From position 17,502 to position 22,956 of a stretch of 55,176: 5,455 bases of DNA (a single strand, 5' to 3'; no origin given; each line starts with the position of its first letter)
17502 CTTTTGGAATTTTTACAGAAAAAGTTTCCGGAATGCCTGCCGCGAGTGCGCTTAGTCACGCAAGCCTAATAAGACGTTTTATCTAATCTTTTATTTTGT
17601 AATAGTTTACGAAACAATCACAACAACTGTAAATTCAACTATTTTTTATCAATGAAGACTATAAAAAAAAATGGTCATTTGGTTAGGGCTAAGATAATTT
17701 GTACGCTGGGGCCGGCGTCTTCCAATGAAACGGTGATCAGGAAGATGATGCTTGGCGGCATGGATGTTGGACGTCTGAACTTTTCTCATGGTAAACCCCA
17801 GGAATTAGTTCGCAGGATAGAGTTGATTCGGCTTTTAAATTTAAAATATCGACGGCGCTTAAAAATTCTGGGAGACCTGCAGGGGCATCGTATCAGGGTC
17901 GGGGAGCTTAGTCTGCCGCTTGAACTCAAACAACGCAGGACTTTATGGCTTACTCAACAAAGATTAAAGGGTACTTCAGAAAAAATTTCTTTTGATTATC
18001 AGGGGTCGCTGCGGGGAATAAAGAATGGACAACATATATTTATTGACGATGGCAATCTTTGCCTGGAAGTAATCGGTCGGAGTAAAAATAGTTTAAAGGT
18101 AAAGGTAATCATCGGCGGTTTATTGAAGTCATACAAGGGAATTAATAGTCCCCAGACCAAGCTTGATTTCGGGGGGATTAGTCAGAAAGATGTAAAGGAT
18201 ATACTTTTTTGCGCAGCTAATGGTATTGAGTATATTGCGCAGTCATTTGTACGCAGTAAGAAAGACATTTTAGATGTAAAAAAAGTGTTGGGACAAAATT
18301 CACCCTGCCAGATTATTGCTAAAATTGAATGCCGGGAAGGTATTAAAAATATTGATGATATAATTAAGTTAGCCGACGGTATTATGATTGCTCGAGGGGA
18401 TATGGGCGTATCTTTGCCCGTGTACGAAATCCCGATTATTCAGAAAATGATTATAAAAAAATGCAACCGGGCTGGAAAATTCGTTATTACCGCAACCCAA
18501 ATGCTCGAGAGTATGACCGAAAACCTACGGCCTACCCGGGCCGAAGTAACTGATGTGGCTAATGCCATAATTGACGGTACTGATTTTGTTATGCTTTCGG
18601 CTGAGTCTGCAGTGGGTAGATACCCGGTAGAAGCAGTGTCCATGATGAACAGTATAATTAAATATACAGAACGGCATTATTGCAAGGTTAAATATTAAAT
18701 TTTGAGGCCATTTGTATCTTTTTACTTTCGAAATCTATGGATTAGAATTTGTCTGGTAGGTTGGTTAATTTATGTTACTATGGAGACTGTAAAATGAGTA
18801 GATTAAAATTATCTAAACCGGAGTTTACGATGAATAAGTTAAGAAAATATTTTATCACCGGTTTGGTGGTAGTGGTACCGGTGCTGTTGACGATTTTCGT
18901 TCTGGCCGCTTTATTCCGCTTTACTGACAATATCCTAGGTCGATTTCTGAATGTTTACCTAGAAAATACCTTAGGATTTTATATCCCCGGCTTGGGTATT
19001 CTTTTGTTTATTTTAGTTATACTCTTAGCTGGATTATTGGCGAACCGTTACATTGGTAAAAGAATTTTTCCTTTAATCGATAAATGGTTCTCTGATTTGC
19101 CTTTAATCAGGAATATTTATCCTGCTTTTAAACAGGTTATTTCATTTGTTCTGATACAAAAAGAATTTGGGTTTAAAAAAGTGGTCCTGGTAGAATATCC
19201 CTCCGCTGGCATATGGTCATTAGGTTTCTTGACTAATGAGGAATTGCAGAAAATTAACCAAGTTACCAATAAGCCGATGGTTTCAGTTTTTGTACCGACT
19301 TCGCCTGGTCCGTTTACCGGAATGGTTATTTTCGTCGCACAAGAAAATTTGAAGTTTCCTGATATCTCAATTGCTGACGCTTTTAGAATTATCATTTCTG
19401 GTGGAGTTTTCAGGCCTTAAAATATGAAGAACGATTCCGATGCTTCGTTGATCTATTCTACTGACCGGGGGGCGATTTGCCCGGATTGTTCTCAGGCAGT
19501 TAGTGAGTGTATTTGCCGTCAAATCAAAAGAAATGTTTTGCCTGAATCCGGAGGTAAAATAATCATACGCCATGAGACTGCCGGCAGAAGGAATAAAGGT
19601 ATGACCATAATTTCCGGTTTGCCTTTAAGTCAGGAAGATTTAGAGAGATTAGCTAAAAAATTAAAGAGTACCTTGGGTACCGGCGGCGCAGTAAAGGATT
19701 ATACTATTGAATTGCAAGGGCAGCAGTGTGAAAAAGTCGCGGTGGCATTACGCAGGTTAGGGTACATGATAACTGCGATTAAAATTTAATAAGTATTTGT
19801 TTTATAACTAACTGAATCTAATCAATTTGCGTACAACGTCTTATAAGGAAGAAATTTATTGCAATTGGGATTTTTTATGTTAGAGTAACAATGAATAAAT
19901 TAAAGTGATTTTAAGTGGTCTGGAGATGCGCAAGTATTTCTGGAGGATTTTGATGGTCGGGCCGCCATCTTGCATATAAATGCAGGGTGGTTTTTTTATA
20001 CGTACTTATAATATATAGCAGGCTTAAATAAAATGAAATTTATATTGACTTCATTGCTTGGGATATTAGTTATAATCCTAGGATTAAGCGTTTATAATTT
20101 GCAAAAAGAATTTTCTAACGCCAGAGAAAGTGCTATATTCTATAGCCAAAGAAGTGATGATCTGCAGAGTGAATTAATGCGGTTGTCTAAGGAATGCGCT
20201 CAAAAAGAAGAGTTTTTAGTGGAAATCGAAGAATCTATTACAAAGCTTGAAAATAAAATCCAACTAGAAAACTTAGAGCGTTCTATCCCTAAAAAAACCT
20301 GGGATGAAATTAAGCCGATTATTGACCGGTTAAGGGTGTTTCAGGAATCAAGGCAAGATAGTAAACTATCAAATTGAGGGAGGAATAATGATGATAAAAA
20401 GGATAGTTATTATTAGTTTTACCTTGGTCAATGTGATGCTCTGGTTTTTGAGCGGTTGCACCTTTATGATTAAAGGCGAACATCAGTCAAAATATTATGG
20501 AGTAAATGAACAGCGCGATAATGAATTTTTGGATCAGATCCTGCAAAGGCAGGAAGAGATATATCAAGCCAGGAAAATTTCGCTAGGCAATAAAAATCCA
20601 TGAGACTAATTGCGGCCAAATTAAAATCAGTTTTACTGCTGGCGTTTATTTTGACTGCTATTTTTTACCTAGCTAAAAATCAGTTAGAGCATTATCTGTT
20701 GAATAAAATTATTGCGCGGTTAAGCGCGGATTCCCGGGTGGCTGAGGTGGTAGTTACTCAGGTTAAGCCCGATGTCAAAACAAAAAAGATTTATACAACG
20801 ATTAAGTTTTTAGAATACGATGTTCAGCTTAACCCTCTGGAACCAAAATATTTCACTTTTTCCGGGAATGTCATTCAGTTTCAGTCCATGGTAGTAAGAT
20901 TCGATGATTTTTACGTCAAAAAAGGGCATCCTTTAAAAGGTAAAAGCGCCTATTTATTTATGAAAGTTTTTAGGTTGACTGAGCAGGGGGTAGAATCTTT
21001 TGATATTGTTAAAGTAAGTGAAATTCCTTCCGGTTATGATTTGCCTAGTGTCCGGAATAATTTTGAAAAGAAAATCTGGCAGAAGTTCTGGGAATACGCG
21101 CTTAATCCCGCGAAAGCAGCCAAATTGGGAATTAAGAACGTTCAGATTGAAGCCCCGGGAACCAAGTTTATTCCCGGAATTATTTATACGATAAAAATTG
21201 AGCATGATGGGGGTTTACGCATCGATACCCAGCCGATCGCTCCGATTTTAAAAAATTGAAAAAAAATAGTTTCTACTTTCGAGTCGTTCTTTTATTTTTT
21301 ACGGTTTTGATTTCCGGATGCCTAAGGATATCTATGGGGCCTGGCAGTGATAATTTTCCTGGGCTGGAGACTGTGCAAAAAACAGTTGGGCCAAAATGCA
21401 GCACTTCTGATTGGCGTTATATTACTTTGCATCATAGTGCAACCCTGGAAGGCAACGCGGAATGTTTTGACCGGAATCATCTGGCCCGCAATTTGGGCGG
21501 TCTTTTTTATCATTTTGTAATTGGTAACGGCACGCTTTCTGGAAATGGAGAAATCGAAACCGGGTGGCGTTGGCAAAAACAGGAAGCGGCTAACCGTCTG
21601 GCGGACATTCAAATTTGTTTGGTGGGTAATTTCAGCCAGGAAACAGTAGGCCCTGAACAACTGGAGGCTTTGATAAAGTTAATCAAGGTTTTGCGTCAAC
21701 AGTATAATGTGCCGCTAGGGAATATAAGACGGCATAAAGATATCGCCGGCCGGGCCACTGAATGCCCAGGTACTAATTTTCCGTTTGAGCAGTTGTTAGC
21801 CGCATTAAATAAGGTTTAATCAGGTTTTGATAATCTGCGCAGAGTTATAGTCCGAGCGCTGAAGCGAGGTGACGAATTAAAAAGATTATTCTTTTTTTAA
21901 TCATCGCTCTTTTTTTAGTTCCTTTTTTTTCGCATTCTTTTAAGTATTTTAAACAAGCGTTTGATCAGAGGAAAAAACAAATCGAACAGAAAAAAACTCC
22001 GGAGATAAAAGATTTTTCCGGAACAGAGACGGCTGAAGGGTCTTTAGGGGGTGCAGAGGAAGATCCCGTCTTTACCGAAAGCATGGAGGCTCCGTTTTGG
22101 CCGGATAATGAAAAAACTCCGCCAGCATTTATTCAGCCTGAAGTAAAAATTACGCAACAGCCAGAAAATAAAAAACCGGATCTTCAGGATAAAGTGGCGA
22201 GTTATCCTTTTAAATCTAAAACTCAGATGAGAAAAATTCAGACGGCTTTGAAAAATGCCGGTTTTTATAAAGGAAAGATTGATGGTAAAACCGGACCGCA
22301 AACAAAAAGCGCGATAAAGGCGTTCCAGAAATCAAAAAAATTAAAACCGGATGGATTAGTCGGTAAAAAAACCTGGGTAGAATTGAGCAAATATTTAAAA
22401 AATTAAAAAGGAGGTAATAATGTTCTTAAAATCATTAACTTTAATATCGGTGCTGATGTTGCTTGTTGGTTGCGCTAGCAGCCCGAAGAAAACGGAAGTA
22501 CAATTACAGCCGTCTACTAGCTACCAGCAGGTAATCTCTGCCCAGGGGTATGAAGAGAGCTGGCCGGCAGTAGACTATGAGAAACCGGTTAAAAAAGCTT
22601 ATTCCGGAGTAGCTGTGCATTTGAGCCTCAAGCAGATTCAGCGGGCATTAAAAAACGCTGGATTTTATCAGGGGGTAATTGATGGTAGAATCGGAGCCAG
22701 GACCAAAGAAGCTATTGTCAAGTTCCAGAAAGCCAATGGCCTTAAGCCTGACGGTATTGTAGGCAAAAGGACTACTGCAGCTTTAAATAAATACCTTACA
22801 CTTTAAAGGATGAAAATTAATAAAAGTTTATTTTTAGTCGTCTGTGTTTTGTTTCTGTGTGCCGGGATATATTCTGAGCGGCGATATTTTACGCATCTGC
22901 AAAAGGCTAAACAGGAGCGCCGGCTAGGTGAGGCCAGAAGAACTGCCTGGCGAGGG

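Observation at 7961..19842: Eight copies of an unannotated 48-bp bipartite dif/Xer-like site that bracket stress-gene modules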

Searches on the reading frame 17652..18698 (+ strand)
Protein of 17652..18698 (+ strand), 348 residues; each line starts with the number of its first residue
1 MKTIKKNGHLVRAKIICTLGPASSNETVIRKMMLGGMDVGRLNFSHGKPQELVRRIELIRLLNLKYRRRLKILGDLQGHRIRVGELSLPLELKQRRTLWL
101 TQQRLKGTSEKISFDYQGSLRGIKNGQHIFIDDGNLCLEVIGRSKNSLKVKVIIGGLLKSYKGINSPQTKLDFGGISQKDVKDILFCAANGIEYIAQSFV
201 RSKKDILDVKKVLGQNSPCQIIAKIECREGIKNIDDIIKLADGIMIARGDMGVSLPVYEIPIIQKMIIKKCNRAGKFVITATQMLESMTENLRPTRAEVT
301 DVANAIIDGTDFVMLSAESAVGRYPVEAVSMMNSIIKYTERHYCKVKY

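Call 10: search_protein_families(library=pfam, proteins=[window:17652-18698:+], max_evalue=0.01)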
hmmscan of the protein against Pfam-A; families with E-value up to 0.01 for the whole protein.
window:17652-18698:+ (348 aa): 2 families
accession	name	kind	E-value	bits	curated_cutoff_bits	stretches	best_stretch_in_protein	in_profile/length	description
PF00224.27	PK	-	6.9e-109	364.3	30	1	12-329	3-328/328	Pyruvate kinase, barrel domain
PF03328.21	HpcH_HpaI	-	0.0027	17.4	25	1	208-261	115-164/221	HpcH/HpaI aldolase/citrate lyase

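Call 70: find_homologous_proteins(query=window:17652-18698:+, max_evalue=1e-60)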
Query window:17652-18698:+ (348 aa): 7751 proteins with E <= 1e-60 among 8000 candidates; the best 120 are listed.
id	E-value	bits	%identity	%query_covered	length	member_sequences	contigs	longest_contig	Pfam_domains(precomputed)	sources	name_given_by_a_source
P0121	1.4e-223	759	100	100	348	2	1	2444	PF00224.28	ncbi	-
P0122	3.4e-175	600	80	96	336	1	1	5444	PF00224.28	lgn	-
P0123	2.2e-174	597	79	96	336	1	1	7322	PF00224.28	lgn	-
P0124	1.4e-172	591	79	96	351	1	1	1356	PF00224.28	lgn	-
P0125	2.3e-172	591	77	97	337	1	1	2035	PF00224.28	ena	-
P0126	3.6e-172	590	78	96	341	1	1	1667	PF00224.28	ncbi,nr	ncbi:MAG: pyruvate kinase [Candidatus Omnitrophota bacterium]|nr:pyruvate kinase [Candidatus Omnitro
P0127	1.9e-171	588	77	97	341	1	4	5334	PF00224.28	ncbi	-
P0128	2.0e-171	588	78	96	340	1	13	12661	PF00224.28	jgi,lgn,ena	-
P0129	3.7e-171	587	77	97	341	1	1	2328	PF00224.28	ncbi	ncbi:MAG: pyruvate kinase [Candidatus Omnitrophota bacterium]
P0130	1.1e-170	585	77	96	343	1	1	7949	PF00224.28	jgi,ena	-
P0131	1.5e-170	585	77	96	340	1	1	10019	PF00224.28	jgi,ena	-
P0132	1.6e-170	585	77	96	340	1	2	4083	PF00224.28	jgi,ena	-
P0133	1.9e-170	584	77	97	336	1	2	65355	PF00224.28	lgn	-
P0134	2.2e-170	584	78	97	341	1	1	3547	PF00224.28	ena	-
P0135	4.0e-170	583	77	97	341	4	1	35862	PF00224.28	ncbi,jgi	ncbi:MAG: pyruvate kinase [Candidatus Omnitrophota bacterium]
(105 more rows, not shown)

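Call 71: find_encoding_contigs(protein=P0123, flank=6000, max_places=2)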
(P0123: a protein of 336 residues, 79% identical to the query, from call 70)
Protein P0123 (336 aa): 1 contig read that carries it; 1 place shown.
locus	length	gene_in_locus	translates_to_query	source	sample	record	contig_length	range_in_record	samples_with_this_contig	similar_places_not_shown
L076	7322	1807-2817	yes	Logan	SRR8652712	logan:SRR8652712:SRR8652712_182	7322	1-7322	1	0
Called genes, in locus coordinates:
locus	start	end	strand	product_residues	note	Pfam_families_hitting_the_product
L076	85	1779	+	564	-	PF00343:Phosphorylase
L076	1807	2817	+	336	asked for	PF00224:PK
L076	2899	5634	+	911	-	PF00690:Cation_ATPase_N, PF00122:E1-E2_ATPase, PF13246:Cation_ATPase, PF00702:Hydrolase, PF12710:HAD (weak), PF08282:Hydrolase_3 (faint), PF00689:Cation_ATPase_C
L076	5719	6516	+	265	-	PF13175:AAA_15 (faint), PF00005:ABC_tran, PF13304:AAA_21 (faint)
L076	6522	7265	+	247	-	PF01061:ABC2_membrane, PF12698:ABC2_membrane_3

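Call 72: find_encoding_contigs(protein=P0133, flank=10000, max_places=2)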
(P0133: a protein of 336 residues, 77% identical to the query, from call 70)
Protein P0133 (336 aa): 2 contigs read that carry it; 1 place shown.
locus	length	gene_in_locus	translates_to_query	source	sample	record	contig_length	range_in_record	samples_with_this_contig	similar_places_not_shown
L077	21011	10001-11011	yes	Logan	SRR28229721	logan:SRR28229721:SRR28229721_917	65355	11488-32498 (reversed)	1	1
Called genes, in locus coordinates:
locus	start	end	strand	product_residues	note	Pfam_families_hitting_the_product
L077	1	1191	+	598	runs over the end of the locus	PF17297:PEPCK_N, PF00821:PEPCK_GTP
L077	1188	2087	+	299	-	PF01259:SAICAR_synt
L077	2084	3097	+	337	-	PF03706:LPG_synthase_TM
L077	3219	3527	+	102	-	PF05991:NYN_YacP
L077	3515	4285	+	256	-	PF00753:Lactamase_B (weak), PF13483:Lactamase_B_3, PF12706:Lactamase_B_2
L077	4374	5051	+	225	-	PF05552:MS_channel_1st_1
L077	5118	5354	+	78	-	-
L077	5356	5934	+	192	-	-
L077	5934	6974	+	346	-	PF18306:LDcluster4, PF03641:Lysine_decarbox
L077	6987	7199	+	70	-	PF13275:S4_2, PF01479:S4 (weak)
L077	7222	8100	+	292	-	PF00561:Abhydrolase_1, PF07819:PGAP1 (faint), PF12146:Hydrolase_4, PF12697:Abhydrolase_6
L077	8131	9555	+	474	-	PF00083:Sugar_tr, PF07690:MFS_1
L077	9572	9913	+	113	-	PF07883:Cupin_2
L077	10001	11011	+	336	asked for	PF00224:PK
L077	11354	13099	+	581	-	PF03814:KdpA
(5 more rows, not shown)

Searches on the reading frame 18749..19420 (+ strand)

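Call 10: search_protein_families(library=pfam, proteins=[window:18749-19420:+], max_evalue=0.01)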
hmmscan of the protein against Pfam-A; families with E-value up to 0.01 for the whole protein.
window:18749-19420:+ (223 aa): 1 family
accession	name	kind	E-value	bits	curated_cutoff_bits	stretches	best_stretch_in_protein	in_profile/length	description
PF04367.18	DUF502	-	3.8e-31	107.6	23.8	1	85-189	1-106/107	Protein of unknown function (DUF502)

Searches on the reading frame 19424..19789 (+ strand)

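Call 10: search_protein_families(library=pfam, proteins=[window:19424-19789:+], max_evalue=0.01)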
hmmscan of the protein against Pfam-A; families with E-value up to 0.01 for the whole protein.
window:19424-19789:+ (121 aa): 1 family
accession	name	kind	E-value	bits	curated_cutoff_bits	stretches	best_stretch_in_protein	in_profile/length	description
PF01253.27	SUI1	-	2.1e-15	57.4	25.5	1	44-114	3-76/77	Translation initiation factor SUI1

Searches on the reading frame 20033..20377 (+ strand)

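Call 10: search_protein_families(library=pfam, proteins=[window:20033-20377:+], max_evalue=0.01)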
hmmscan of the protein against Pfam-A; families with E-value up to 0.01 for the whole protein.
window:20033-20377:+ (114 aa): 2 families
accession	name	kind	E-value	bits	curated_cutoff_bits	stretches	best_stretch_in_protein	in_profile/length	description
PF21121.2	Nup49_C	-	0.0047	17.9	28.5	1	36-106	5-73/87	Nucleoporin Nup49 C-terminal helical region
PF19578.4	DUF6090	-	0.0096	16.2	23.5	0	9-83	4-78/182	Family of unknown function (DUF6090)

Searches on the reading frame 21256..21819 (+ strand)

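Call 10: search_protein_families(library=pfam, proteins=[window:21256-21819:+], max_evalue=0.01)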
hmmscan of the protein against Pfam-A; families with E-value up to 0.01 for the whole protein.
window:21256-21819:+ (187 aa): 1 family
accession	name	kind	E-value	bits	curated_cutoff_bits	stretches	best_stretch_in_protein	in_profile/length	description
PF01510.30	Amidase_2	-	6.1e-16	59.4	26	1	51-172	3-130/131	N-acetylmuramoyl-L-alanine amidase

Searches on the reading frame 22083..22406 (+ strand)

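Call 36: search_protein_families(library=pfam, proteins=[window:22083-22406:+], max_evalue=0.001)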
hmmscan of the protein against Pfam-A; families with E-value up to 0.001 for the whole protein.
window:22083-22406:+ (107 aa): 2 families
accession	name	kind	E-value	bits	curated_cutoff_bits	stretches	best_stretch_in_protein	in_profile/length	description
PF01471.23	PG_binding_1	-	1.5e-17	64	23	1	47-99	3-55/57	Putative peptidoglycan binding domain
PF08823.16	PG_binding_2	-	0.00012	22.7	21.1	1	44-83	13-52/74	Putative peptidoglycan binding domain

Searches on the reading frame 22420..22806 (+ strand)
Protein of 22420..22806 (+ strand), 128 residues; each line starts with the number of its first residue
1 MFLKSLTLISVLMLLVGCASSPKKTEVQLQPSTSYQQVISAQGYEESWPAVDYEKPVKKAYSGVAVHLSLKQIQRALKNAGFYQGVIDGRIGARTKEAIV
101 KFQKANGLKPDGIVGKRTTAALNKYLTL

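Call 36: search_protein_families(library=pfam, proteins=[window:22420-22806:+], max_evalue=0.001)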
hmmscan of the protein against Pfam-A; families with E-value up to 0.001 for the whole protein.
window:22420-22806:+ (128 aa): 2 families
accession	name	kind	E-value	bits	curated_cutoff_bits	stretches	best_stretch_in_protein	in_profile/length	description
PF01471.23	PG_binding_1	-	1.4e-18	67.2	23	1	70-122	5-57/57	Putative peptidoglycan binding domain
PF09374.15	PG_binding_3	-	2.8e-05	24.7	24.6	0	98-123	2-32/76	Predicted Peptidoglycan domain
